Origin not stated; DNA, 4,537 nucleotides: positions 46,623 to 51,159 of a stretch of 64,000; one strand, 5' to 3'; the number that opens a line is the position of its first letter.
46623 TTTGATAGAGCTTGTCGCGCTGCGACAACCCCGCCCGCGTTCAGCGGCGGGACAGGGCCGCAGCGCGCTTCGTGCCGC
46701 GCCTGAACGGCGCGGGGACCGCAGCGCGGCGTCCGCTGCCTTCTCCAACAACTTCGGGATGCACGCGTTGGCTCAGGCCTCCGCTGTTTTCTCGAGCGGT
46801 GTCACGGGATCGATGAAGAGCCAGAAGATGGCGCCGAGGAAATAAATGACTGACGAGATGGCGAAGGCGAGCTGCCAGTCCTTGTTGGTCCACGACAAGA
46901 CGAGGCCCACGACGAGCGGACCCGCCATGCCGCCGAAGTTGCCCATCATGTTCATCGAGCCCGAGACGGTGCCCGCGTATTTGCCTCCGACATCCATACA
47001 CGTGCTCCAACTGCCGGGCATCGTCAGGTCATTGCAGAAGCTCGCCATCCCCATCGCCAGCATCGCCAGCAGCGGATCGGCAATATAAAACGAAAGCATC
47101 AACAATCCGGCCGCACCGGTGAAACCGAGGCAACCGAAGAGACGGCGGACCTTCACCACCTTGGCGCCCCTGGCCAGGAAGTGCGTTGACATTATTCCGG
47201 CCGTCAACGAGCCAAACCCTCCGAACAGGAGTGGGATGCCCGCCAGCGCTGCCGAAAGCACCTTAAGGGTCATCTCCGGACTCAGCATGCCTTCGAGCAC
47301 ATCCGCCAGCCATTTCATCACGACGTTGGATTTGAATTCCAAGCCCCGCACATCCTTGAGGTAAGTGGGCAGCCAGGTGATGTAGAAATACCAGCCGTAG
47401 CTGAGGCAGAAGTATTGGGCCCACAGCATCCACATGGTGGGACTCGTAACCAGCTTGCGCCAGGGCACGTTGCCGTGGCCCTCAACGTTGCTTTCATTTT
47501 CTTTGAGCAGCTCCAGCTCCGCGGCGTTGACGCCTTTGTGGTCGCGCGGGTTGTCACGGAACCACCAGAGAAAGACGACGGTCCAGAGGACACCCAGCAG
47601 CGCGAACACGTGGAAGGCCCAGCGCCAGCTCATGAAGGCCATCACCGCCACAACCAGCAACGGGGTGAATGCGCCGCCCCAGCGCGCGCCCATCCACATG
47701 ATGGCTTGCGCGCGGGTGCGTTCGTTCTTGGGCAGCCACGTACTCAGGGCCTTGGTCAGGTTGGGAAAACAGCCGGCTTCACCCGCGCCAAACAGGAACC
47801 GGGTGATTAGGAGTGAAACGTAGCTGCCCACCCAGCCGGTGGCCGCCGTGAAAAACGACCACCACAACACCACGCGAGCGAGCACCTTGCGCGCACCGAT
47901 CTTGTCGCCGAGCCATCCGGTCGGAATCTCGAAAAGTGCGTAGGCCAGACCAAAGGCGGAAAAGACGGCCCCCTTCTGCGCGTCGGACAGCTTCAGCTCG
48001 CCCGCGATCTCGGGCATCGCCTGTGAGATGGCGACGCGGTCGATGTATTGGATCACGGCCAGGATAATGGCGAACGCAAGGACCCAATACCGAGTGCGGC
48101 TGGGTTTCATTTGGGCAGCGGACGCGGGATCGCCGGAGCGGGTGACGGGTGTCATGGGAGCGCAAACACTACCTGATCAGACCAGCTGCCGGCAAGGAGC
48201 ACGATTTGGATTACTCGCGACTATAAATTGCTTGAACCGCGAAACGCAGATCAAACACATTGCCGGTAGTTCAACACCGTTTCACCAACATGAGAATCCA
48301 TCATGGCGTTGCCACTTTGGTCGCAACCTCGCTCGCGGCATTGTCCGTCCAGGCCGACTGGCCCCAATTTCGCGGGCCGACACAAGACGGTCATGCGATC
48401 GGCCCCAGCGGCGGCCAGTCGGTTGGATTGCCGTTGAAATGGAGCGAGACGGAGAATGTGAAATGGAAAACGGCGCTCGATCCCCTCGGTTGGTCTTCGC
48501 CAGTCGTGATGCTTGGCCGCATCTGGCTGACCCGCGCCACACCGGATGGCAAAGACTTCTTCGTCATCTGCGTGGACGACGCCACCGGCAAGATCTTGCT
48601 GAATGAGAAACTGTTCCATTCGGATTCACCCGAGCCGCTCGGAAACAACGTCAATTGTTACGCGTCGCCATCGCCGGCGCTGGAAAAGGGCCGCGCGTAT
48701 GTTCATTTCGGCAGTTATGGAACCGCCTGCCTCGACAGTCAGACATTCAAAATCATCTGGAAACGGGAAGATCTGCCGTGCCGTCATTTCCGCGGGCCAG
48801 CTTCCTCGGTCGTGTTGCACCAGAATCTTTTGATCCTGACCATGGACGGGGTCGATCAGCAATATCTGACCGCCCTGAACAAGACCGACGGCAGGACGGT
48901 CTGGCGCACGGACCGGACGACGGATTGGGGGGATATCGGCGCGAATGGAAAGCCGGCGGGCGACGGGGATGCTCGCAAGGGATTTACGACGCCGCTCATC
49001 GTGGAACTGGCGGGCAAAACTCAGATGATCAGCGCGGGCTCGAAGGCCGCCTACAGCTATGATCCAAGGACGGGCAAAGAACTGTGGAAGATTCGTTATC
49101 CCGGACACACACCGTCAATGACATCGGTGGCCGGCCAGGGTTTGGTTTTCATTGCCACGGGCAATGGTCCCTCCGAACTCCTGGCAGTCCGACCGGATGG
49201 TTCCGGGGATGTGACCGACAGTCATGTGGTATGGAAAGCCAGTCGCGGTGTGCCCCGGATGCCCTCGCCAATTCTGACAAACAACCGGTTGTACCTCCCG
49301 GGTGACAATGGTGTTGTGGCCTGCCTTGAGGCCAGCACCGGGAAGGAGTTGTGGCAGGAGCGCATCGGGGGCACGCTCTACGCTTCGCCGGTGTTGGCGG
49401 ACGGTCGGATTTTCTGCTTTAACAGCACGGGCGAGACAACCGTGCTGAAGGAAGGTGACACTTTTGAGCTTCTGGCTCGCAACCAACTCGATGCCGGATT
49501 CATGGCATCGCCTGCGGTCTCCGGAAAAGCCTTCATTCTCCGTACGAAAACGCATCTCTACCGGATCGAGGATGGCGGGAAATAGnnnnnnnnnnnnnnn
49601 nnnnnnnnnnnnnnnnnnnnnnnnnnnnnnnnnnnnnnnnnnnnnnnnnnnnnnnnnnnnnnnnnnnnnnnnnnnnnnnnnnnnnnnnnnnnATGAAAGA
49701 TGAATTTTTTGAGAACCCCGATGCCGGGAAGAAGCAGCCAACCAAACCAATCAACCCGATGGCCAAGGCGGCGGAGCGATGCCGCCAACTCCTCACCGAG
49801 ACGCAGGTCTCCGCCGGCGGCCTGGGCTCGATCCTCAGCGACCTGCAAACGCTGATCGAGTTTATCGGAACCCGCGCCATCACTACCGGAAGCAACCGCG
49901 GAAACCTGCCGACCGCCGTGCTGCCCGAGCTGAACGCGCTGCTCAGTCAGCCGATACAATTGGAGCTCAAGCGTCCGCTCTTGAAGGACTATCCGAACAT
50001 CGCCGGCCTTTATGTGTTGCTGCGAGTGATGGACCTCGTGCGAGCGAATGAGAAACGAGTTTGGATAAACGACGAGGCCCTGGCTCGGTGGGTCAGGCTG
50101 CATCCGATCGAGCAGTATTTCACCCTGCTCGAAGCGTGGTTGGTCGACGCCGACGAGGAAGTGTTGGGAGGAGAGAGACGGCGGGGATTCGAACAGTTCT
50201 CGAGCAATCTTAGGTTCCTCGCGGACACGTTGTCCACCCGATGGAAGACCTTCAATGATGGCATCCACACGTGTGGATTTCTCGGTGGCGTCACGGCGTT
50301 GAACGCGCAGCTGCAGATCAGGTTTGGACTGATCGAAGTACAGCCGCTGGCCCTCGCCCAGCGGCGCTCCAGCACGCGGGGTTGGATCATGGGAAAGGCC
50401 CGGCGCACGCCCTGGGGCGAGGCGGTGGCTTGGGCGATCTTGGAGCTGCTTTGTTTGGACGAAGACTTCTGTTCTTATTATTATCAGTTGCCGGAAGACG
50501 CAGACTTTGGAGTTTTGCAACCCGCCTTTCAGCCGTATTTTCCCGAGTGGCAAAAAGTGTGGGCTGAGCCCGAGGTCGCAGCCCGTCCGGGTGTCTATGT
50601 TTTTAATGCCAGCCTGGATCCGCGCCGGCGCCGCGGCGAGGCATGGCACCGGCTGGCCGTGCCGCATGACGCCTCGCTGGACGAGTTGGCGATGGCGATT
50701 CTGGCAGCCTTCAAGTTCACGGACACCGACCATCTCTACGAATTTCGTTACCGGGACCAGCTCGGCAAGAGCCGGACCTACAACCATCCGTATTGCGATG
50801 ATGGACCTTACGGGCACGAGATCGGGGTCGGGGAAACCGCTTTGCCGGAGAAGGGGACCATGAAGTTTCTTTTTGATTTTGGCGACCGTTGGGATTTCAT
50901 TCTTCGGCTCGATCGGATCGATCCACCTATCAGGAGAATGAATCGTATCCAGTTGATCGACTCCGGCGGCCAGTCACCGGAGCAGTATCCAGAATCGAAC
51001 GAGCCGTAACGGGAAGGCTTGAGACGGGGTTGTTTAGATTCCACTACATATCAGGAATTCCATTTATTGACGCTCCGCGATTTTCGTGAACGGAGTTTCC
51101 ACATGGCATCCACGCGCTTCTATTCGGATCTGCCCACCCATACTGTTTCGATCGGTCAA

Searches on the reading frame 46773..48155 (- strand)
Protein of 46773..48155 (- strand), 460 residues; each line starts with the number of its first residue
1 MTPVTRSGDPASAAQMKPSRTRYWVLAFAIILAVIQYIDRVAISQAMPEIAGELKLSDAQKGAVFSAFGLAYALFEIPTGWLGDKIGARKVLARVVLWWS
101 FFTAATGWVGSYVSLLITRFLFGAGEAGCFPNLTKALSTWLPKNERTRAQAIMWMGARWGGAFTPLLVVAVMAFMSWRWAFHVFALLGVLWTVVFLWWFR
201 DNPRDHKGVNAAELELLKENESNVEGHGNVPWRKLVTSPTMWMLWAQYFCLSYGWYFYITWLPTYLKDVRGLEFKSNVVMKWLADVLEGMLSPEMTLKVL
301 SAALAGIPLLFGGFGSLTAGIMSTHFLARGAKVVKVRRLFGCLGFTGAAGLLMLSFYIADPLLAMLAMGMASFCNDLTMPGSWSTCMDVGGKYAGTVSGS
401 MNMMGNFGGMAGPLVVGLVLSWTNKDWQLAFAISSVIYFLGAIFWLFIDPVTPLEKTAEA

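Call 56: search_protein_families(library=pfam, proteins=[window:46773-48155:-], max_evalue=0.0001)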
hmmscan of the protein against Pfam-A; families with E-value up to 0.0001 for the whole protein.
window:46773-48155:- (460 aa): 1 family
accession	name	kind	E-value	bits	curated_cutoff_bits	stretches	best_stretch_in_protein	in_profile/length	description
PF07690.21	MFS_1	-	3.7e-63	214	33.4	2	30-413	2-347/347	Major Facilitator Superfamily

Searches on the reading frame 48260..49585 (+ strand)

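Call 56: search_protein_families(library=pfam, proteins=[window:48260-49585:+], max_evalue=0.0001)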
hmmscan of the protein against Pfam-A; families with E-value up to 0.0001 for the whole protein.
window:48260-49585:+ (441 aa): 3 families
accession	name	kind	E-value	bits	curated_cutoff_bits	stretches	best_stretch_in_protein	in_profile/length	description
PF13360.13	PQQ_2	-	7.9e-22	78.5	27.6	2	322-394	14-86/233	Outer membrane protein assembly factor BamB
PF13570.13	Beta-prop_ACSF4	-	5.3e-16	59.4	133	1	255-422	104-265/329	Beta-alanine-activating enzyme, beta-propeller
PF01011.28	PQQ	-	9.3e-07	28.4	26.7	0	336-368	52-84/595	Glucose/ethanol/alcohol dehydrogenase, beta-propeller domain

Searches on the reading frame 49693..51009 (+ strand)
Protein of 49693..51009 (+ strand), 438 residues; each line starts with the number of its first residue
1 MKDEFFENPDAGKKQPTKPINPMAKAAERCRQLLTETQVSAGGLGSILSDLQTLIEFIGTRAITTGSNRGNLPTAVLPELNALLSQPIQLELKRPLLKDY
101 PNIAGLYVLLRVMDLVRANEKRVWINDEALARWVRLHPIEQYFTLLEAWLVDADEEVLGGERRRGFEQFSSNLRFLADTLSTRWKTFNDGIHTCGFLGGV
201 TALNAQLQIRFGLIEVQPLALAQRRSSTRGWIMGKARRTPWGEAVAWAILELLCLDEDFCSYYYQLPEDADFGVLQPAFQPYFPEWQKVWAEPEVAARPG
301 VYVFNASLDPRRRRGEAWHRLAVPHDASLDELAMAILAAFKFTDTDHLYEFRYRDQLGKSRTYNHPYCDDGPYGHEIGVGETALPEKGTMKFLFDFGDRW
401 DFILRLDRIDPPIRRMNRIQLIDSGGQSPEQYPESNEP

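Call 56: search_protein_families(library=pfam, proteins=[window:49693-51009:+], max_evalue=0.0001)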
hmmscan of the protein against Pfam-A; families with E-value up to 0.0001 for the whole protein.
window:49693-51009:+ (438 aa): 1 family
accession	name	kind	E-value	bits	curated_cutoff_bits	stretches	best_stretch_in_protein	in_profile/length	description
PF07929.16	PRiA4_ORF3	-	1.3e-12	48.3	26.6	1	314-429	13-128/173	Plasmid pRiA4b ORF-3-like protein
